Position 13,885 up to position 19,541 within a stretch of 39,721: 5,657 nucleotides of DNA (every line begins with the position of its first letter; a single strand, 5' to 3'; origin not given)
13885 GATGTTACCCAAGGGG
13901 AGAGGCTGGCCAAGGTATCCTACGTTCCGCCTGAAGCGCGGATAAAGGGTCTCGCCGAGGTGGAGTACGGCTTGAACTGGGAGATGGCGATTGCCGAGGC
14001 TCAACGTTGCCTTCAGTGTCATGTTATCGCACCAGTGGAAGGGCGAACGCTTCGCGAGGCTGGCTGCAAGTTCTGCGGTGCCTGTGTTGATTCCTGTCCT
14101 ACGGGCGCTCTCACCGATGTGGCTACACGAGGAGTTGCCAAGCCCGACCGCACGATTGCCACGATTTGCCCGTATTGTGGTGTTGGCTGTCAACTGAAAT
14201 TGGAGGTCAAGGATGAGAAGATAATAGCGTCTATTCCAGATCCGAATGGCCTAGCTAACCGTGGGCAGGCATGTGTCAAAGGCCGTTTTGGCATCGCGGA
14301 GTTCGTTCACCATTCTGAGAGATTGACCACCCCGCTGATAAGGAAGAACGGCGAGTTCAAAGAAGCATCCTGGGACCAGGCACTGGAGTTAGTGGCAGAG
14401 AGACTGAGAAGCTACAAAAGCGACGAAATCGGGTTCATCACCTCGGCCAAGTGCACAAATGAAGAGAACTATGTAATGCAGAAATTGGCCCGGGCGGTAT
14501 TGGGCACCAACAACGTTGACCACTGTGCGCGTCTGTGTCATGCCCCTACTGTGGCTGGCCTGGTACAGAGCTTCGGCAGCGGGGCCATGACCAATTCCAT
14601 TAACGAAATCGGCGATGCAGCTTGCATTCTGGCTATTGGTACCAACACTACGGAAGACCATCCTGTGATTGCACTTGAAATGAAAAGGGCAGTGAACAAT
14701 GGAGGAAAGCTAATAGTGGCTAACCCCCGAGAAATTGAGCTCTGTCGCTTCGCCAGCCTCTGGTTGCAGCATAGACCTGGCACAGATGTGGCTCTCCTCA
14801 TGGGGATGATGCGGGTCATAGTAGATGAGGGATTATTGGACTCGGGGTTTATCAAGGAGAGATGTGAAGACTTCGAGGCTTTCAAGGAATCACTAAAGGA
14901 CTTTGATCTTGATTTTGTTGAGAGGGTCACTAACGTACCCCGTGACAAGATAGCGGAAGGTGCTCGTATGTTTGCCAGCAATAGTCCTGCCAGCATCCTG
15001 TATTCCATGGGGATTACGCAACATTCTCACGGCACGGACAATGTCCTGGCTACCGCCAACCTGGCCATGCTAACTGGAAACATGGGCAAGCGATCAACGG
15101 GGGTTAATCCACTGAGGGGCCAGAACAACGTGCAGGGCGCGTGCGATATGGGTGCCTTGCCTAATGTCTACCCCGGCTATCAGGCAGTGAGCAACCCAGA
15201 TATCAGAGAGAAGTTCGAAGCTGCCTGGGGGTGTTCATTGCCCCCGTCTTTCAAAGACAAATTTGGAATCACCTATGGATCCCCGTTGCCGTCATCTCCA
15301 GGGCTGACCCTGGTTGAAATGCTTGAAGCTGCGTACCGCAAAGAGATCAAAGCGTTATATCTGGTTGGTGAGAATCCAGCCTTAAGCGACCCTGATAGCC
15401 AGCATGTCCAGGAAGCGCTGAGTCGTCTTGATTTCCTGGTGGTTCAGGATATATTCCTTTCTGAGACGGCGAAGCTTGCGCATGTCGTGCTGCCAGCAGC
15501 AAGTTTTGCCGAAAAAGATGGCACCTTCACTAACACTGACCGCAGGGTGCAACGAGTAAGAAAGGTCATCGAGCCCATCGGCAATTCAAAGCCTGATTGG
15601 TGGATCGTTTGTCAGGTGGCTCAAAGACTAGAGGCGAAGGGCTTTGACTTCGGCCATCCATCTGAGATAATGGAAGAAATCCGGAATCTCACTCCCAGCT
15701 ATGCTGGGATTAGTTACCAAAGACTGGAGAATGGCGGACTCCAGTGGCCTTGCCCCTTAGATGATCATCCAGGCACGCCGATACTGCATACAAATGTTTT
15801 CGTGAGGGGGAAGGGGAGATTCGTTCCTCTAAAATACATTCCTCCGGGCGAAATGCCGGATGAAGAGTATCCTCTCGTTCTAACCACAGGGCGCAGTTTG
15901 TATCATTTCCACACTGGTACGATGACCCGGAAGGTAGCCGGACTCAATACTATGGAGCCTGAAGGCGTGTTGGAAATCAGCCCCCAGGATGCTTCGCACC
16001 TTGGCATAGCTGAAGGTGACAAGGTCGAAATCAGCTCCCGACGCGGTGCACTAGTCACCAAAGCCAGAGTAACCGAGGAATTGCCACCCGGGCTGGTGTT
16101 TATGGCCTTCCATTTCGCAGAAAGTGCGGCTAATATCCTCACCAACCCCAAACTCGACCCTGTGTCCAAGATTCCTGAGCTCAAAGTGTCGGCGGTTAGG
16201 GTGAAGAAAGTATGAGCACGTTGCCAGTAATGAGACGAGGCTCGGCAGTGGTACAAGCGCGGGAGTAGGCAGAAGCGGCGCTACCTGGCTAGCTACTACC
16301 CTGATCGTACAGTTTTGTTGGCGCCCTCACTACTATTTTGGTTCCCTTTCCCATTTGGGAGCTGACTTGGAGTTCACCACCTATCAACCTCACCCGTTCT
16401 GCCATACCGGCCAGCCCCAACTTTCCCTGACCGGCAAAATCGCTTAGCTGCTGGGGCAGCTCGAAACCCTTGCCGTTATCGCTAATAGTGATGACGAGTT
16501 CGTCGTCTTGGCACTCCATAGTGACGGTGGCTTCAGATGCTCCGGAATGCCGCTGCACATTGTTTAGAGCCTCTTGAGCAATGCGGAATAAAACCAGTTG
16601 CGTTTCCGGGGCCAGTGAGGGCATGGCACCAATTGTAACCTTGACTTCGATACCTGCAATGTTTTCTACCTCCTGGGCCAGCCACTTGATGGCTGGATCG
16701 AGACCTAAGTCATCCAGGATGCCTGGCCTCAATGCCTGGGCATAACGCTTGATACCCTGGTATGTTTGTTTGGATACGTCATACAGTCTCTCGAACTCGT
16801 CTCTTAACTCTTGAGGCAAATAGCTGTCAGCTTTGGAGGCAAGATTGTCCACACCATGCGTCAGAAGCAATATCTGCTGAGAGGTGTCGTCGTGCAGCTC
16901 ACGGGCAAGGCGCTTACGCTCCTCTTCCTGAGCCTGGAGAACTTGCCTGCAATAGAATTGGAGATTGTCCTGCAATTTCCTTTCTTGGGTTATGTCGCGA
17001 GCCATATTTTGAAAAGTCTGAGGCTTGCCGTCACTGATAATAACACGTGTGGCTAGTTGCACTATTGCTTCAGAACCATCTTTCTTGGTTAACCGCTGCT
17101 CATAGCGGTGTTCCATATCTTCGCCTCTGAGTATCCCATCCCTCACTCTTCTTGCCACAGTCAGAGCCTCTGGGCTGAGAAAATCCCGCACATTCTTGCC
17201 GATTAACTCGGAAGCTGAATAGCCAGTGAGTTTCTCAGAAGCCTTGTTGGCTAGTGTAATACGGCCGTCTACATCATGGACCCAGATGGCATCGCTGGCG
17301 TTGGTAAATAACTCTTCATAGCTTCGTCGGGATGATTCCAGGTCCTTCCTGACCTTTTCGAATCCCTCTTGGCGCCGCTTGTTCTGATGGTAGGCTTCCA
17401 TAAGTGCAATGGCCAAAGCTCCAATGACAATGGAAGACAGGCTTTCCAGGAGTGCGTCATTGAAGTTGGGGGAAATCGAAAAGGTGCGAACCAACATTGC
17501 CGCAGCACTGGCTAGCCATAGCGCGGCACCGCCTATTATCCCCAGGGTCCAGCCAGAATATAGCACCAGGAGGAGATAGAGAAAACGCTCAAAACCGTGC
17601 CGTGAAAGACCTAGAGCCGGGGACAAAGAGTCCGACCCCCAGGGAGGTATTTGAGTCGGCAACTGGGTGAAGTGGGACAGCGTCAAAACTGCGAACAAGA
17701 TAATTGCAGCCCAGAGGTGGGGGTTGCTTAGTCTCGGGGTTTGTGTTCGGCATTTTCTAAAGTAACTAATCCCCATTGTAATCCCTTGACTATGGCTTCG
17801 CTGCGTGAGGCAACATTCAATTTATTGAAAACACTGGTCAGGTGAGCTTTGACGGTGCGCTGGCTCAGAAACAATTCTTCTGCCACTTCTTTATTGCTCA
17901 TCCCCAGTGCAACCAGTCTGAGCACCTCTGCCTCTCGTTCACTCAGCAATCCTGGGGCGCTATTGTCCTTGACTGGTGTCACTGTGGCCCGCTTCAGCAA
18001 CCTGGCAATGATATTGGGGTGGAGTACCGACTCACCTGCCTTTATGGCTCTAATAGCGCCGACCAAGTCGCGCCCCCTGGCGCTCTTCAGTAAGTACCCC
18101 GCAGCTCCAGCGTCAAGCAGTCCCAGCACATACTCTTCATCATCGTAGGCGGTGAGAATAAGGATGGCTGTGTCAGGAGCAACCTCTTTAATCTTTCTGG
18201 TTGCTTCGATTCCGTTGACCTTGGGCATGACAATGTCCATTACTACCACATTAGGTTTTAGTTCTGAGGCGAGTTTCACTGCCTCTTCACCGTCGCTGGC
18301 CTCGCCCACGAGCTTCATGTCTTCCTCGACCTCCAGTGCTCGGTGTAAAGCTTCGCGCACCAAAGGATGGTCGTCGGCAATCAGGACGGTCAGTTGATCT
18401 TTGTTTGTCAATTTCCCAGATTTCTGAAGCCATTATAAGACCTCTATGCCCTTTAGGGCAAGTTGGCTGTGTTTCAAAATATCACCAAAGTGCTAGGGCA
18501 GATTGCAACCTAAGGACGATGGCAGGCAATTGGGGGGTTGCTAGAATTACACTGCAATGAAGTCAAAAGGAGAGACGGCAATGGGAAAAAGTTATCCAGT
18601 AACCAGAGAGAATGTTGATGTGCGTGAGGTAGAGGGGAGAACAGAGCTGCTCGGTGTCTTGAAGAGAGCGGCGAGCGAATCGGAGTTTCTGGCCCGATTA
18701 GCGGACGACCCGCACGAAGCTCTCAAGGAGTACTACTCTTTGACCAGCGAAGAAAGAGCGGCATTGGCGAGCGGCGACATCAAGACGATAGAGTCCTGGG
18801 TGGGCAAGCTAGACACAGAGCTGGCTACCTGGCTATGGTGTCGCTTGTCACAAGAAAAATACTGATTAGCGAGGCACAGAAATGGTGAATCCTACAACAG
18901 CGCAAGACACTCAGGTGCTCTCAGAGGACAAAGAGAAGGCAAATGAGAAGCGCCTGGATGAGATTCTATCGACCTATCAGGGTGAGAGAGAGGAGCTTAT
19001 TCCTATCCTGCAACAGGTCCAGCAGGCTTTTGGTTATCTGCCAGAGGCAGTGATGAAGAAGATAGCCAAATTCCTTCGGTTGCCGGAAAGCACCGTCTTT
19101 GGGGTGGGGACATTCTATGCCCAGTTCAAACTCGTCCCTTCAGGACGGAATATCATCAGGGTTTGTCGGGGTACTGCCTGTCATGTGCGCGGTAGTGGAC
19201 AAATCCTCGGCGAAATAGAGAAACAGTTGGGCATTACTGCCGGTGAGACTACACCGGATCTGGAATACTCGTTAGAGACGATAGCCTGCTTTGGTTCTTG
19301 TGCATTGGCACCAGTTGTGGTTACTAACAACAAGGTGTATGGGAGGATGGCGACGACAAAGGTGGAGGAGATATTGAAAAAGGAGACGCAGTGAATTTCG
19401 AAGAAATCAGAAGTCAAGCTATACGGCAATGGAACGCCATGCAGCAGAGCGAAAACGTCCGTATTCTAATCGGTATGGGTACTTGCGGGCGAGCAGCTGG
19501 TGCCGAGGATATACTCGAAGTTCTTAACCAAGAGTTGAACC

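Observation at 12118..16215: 1365-aa single-polypeptide formate dehydrogenase with a GltD/NfnB-like NAD(P)H-flavoprotein module inserted inside its NuoG-like ferredoxin domain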

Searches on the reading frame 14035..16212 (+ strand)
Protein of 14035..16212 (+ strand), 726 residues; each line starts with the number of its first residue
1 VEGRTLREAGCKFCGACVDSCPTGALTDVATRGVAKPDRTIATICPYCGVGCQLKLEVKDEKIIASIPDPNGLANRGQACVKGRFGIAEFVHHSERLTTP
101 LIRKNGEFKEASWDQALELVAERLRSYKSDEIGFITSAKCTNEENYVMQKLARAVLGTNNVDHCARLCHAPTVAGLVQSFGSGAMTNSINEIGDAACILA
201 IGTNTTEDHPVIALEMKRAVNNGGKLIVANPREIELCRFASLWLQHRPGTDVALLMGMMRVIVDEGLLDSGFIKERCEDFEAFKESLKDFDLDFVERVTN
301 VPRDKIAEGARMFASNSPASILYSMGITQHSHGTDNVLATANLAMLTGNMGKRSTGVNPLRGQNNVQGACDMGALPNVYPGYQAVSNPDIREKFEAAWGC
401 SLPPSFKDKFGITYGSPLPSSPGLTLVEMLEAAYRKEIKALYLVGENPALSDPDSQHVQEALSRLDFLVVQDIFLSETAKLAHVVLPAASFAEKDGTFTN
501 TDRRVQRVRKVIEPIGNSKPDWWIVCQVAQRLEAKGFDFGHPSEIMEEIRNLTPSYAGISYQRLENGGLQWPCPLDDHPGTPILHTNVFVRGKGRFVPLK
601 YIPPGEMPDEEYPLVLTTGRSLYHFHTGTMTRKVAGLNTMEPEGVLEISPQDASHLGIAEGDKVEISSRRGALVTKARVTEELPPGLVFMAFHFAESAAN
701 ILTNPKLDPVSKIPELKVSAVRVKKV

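Call 28: search_solved_structures(query=window:14035-16212:+, max_evalue=1e-100, show_alignments=2)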
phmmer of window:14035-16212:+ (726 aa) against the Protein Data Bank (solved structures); distinct sequences matched with E-value up to 1e-100: 12.
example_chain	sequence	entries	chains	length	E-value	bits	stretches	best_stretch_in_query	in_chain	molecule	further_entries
9t1s_L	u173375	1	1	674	4.3e-224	749.2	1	41-726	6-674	formate dehydrogenase (coenzyme F420)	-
7qv7_S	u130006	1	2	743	1e-219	734.7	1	40-604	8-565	Hydrogen dependent carbon dioxide reductase subunit FdhF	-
7vw6_A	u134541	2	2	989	2.6e-196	657.3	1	10-723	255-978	Formate dehydrogenase | Tungsten-containing formate dehydrogenase alpha subunit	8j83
7e5z_A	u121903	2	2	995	2.7e-196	657.3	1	10-723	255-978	Formate dehydrogenase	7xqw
9wxb_B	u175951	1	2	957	5.3e-195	653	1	9-723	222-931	Formate dehydrogenase alpha subunit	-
6tg9_A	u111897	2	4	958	1e-189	635.6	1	9-723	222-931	Formate dehydrogenase subunit alpha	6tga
7bkb_D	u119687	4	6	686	6.6e-187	626.3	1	40-726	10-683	Formate dehydrogenase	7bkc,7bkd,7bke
8rqz_C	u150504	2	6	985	3e-166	558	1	40-722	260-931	Probable oxidoreductase YjgC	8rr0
9gzq_A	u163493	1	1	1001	3.2e-166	557.9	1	40-722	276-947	Probable oxidoreductase YjgC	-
1aa6_A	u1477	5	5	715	6e-159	533.8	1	40-725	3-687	FORMATE DEHYDROGENASE H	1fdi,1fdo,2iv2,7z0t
2jio_A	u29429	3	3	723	1.7e-105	357.2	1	36-725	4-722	PERIPLASMIC NITRATE REDUCTASE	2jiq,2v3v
2jim_A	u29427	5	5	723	8e-105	354.9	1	36-725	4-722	PERIPLASMIC NITRATE REDUCTASE | PROTEIN (PERIPLASMIC NITRATE REDUCTASE)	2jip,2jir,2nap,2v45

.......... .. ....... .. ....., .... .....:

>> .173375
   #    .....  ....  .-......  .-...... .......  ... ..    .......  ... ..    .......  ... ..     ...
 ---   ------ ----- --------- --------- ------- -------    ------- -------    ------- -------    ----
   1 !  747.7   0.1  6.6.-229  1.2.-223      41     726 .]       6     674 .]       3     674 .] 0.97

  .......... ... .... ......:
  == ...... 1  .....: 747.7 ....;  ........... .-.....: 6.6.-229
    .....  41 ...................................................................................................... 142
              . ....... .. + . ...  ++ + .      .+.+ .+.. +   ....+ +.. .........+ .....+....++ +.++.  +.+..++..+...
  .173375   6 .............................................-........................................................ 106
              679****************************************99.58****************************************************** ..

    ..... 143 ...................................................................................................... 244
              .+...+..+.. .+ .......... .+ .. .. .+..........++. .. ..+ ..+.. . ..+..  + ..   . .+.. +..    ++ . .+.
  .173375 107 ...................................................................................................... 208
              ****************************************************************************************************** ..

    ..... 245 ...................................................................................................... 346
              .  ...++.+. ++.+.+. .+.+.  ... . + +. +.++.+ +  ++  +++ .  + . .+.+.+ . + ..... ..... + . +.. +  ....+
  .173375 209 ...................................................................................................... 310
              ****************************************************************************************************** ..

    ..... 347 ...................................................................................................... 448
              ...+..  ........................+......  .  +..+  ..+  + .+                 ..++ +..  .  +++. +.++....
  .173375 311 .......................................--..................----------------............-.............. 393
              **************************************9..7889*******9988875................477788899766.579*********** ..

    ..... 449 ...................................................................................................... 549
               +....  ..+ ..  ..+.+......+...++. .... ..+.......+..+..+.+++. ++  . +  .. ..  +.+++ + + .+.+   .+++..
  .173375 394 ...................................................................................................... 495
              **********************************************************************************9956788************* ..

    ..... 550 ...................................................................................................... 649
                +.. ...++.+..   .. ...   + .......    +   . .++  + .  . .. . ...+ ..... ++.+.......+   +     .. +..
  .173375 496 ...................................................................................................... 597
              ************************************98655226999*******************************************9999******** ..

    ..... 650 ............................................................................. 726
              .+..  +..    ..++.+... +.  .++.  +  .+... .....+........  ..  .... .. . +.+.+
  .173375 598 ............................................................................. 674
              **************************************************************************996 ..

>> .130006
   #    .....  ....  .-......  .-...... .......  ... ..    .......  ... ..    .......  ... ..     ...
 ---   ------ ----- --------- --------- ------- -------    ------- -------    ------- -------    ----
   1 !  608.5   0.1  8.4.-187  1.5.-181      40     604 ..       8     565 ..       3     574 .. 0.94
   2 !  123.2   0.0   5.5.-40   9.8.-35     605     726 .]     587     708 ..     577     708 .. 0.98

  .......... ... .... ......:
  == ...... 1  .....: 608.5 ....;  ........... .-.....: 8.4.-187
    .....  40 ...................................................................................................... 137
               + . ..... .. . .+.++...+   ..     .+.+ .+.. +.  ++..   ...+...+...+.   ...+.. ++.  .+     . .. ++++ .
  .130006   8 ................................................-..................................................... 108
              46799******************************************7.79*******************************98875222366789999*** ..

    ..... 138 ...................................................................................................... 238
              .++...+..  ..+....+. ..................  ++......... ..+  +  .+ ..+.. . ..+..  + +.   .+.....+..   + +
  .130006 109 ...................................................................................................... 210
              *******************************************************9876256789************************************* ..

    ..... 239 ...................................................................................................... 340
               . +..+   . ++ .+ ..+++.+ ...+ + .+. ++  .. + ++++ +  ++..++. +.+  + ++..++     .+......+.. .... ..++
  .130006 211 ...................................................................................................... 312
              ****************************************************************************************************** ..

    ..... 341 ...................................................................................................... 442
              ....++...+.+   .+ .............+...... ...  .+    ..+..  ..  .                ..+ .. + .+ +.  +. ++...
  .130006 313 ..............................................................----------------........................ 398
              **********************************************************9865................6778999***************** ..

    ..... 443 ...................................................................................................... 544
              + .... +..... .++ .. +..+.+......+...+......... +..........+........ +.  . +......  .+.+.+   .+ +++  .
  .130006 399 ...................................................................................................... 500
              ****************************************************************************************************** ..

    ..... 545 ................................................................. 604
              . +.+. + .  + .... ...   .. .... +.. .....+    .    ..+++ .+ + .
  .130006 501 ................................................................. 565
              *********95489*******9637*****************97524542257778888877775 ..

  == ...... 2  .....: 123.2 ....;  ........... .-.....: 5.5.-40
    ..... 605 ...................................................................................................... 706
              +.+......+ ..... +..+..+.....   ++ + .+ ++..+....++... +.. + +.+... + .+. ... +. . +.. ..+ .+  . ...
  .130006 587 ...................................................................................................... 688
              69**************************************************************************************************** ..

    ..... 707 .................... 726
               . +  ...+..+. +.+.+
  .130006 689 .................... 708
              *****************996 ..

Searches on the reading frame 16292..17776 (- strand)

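Call 6: search_protein_families(library=pfam, proteins=[window:16292-17776:-], max_evalue=0.00001)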
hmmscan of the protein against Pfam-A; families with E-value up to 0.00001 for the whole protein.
window:16292-17776:- (495 aa): 7 families
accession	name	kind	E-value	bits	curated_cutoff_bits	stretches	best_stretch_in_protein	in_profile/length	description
PF02518.31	HATPase_c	-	6.4e-15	56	26.4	1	394-487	4-109/111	Histidine kinase-, DNA gyrase B-, and HSP90-like ATPase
PF00989.32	PAS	-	3.9e-14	53.1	22.6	1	153-261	3-112/113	PAS fold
PF13426.13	PAS_9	-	1.4e-12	48.2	27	1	161-264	1-103/103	PAS domain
PF08448.16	PAS_4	-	8.9e-11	42.4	23.1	1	157-266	1-109/110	PAS fold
PF07730.19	HisKA_3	-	7.2e-10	39.7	24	1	286-352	1-66/68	Histidine kinase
PF08447.18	PAS_3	-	1.1e-08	35.7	25.6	1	175-255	3-85/89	PAS fold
PF13188.13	PAS_8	-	1.1e-08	35.2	21.8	1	153-203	3-53/65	PAS domain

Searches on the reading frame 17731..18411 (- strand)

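Call 6: search_protein_families(library=pfam, proteins=[window:17731-18411:-], max_evalue=0.00001)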
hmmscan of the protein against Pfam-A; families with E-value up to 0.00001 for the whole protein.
window:17731-18411:- (227 aa): 3 families
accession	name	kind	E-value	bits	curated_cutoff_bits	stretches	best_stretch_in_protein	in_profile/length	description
PF00072.30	Response_reg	-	2.9e-30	105.1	30.2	1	9-120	1-110/111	Response regulator receiver domain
PF00196.25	GerE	-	1.6e-21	76.1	23.5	1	156-208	3-55/57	Bacterial regulatory proteins, luxR family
PF08281.18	Sigma70_r4_2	-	1.1e-06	28.6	25.7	1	156-192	11-48/54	Sigma-70, region 4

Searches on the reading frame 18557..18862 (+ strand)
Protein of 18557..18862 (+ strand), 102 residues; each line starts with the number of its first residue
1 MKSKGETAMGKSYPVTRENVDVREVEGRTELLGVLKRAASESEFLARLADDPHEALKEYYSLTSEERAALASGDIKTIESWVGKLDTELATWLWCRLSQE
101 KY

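Call 6: search_protein_families(library=pfam, proteins=[window:18557-18862:+], max_evalue=0.00001)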
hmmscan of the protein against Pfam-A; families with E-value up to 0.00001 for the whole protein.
window:18557-18862:+ (102 aa): 1 family
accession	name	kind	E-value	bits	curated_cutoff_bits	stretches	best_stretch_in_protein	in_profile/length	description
PF14407.11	Frankia_peptide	-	6.1e-07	30.1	48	1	34-90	5-62/63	Ribosomally synthesized peptide prototyped by Frankia Franean1_4349.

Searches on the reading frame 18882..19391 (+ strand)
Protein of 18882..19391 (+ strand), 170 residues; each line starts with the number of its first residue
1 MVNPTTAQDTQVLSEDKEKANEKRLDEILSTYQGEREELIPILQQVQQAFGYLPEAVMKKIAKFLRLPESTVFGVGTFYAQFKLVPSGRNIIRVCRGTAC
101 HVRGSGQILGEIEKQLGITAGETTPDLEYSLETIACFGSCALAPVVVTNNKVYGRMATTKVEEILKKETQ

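Call 7: search_protein_families(library=pfam, proteins=[window:18882-19391:+], max_evalue=0.00001)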
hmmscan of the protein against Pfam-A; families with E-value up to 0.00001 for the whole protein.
window:18882-19391:+ (170 aa): 1 family
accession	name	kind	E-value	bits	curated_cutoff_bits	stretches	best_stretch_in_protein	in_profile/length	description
PF01257.25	2Fe-2S_thioredx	-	6e-50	169.3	24.8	1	26-167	2-143/145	Thioredoxin-like [2Fe-2S] ferredoxin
